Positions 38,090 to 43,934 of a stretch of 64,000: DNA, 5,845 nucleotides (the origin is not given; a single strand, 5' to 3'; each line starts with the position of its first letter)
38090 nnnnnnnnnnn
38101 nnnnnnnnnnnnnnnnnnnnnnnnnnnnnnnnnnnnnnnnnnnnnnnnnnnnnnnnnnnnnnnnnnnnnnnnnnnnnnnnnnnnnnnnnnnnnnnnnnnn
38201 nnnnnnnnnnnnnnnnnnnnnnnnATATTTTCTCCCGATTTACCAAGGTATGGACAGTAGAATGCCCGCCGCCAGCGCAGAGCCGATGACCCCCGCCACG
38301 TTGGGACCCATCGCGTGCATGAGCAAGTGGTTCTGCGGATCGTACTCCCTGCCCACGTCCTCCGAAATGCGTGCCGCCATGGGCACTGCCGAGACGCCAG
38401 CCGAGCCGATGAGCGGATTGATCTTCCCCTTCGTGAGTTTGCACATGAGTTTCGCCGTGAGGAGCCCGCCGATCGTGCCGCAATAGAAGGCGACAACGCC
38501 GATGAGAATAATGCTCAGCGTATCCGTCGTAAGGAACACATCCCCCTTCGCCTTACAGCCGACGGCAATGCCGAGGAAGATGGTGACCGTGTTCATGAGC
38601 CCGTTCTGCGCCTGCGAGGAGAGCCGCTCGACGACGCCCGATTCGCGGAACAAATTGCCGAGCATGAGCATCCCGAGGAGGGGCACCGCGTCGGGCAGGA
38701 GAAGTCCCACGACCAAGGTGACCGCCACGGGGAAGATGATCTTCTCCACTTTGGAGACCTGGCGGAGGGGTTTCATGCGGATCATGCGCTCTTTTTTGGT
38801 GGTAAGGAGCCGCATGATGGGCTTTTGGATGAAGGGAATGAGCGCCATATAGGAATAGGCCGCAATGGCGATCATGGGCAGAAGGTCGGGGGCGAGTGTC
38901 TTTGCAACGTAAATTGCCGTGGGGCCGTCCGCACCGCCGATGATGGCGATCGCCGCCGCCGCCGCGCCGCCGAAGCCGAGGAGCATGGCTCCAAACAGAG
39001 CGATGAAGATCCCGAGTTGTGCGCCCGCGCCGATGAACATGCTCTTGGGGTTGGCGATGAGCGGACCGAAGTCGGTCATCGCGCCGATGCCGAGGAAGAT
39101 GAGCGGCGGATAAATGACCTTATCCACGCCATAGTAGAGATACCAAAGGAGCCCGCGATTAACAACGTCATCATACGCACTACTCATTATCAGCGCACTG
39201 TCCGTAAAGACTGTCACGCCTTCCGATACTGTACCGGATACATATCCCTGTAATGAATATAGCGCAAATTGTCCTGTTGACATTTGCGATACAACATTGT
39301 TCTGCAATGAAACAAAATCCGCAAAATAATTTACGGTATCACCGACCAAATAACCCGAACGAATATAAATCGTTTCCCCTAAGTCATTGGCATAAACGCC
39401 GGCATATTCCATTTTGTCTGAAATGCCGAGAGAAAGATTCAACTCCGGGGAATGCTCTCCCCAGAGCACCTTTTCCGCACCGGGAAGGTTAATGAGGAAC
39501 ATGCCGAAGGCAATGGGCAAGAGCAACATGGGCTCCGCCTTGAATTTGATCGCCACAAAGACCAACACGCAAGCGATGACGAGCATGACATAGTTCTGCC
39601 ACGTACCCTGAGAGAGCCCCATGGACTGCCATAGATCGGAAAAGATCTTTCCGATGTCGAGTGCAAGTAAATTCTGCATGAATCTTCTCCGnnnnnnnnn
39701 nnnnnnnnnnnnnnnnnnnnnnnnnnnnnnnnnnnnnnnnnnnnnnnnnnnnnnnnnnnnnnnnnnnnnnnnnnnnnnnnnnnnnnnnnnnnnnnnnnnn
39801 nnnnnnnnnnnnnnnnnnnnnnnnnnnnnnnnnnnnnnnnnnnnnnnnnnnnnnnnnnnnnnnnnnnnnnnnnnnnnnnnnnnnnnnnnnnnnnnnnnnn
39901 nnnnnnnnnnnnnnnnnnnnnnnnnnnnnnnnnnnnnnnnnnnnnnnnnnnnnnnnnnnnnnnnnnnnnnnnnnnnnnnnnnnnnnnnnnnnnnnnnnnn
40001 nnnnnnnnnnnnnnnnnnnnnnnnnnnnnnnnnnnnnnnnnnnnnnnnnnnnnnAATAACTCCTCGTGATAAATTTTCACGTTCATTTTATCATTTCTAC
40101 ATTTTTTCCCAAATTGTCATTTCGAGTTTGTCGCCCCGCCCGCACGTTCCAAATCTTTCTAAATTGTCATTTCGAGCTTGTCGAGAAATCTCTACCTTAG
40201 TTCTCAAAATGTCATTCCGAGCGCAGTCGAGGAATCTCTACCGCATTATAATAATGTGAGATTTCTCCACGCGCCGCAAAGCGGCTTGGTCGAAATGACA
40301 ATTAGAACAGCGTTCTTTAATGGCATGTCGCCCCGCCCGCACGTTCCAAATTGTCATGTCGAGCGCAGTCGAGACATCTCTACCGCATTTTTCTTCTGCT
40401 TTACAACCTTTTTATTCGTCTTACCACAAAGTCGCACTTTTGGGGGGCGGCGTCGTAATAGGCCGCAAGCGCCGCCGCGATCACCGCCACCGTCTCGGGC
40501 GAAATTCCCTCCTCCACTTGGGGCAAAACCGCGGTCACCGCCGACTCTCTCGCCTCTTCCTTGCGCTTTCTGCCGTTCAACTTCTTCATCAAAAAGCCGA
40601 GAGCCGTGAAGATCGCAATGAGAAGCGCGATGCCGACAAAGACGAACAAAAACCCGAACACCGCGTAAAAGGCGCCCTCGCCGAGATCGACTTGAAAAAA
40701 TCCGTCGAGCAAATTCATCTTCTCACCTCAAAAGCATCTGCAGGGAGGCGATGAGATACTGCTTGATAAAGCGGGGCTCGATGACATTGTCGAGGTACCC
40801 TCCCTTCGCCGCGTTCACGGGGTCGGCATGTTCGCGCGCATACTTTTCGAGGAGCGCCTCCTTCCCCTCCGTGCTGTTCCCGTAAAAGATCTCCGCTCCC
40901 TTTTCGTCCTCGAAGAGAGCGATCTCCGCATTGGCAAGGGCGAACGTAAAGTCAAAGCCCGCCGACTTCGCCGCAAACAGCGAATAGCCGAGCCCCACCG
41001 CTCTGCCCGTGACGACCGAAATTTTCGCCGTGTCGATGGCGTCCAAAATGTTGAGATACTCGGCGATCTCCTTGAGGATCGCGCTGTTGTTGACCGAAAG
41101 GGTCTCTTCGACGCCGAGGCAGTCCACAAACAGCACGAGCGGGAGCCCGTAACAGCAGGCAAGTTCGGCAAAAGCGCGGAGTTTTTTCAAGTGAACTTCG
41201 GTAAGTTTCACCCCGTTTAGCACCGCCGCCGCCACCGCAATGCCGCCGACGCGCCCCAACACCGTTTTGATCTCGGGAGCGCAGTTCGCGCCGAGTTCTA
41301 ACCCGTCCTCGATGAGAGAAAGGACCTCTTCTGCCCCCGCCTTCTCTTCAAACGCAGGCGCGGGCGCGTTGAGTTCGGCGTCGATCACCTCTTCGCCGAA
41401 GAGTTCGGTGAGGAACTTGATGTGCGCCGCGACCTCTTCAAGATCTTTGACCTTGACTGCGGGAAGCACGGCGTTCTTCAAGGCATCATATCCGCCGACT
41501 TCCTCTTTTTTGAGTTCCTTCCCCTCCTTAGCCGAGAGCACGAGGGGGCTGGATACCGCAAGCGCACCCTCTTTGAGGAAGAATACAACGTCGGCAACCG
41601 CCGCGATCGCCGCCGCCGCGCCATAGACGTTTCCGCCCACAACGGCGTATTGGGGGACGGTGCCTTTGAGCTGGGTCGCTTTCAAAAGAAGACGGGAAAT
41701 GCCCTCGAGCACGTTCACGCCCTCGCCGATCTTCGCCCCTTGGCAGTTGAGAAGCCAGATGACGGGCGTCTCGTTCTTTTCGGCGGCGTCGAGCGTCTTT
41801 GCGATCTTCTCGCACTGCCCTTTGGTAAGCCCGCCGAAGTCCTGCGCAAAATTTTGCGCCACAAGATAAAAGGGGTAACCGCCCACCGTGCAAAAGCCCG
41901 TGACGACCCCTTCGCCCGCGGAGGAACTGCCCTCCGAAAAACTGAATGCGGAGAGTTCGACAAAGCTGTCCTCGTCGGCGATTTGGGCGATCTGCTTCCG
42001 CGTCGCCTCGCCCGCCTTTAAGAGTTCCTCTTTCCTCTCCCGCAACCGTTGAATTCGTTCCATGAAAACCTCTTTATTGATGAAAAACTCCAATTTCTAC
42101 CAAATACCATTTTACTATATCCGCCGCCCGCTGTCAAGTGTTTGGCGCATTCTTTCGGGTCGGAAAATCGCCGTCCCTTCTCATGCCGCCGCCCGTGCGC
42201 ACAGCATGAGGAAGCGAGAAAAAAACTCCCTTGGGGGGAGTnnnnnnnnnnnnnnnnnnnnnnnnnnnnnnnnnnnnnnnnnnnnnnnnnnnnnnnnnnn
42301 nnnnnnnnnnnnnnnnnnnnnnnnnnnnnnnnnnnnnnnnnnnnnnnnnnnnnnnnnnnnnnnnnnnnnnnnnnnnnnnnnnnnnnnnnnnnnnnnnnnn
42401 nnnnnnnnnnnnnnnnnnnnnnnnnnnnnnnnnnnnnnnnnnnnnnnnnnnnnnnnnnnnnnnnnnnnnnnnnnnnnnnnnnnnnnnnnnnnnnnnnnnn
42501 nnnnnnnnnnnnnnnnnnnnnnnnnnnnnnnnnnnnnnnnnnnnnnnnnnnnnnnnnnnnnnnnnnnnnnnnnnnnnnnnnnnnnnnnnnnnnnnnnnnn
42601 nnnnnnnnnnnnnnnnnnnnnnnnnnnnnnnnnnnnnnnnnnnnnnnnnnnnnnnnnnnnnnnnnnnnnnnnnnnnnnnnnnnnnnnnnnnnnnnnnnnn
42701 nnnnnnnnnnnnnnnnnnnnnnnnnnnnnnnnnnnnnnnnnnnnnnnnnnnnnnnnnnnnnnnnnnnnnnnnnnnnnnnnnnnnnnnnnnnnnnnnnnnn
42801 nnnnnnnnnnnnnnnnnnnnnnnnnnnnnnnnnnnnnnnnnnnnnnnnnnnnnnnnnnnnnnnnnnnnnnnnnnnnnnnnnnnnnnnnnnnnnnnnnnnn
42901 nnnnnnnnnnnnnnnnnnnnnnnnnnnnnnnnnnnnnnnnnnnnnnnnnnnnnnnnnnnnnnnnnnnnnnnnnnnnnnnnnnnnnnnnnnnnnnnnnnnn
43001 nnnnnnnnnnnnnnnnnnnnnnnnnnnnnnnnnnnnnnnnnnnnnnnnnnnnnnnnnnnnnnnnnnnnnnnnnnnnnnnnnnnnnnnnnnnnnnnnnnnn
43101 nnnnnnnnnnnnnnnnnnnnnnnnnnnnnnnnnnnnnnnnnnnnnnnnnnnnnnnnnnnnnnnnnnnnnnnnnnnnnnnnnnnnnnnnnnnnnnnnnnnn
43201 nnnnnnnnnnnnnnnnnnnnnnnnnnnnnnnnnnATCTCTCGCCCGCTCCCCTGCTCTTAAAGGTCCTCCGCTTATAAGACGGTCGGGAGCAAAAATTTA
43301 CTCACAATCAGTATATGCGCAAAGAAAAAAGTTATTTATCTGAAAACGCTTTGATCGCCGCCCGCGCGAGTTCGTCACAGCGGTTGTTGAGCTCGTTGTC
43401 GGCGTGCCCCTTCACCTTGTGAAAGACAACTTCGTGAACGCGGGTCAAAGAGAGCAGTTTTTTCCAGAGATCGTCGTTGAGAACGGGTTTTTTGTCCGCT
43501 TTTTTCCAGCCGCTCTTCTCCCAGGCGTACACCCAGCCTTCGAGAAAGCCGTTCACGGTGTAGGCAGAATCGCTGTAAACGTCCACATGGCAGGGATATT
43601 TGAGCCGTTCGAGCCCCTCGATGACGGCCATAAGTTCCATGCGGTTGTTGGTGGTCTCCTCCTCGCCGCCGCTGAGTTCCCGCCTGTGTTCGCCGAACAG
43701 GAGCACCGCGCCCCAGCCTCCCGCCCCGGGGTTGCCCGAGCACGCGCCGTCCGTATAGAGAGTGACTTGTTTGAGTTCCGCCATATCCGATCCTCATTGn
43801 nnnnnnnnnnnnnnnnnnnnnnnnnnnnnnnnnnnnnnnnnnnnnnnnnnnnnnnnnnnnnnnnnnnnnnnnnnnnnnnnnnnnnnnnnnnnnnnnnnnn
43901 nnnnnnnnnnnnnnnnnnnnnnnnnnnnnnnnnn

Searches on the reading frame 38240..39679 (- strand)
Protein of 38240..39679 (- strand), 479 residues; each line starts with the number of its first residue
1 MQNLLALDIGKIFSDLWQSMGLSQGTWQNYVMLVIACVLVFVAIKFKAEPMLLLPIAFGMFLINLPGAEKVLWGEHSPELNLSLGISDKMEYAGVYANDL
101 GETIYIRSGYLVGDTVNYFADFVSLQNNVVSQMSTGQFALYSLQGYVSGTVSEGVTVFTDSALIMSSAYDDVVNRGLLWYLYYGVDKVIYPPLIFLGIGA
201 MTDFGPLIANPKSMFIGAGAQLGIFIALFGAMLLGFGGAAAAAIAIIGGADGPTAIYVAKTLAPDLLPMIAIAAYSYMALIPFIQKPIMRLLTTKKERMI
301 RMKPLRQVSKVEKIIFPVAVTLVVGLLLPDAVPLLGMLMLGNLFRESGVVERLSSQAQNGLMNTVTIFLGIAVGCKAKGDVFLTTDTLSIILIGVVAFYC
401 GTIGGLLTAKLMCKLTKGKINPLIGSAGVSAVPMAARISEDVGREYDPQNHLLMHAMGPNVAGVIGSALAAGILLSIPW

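Call 75: search_protein_families(library=pfam, proteins=[window:38240-39679:-], max_evalue=0.00001)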
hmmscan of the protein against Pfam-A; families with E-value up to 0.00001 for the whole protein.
window:38240-39679:- (479 aa): 1 family
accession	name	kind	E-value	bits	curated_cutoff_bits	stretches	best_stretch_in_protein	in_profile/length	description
PF03977.18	OAD_beta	-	5.4e-150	499.7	31.6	1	28-477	1-348/349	Na+-transporting oxaloacetate decarboxylase beta subunit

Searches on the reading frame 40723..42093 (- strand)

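Call 75: search_protein_families(library=pfam, proteins=[window:40723-42093:-], max_evalue=0.00001)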
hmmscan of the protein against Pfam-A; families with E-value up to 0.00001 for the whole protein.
window:40723-42093:- (456 aa): 2 families
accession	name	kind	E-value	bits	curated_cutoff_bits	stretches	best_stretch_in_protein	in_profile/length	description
PF01039.27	Carboxyl_trans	-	2.2e-38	132.6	22.3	1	31-454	10-478/493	Carboxyl transferase domain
PF03255.19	ACCA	-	5.7e-09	36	23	0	79-185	118-225/310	Acetyl co-enzyme A carboxylase carboxyltransferase-like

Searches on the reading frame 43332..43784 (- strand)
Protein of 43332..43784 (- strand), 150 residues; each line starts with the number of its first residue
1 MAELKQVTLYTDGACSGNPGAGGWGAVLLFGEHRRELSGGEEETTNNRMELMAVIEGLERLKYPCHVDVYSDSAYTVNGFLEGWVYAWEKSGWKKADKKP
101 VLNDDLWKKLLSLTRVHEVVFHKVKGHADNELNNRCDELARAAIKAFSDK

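Call 75: search_protein_families(library=pfam, proteins=[window:43332-43784:-], max_evalue=0.00001)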
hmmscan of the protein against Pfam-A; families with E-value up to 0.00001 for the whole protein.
window:43332-43784:- (150 aa): 1 family
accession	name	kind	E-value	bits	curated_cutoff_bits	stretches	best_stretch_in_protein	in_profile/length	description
PF00075.30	RNase_H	-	1.2e-43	149.1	25.8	1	5-144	2-140/141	RNase H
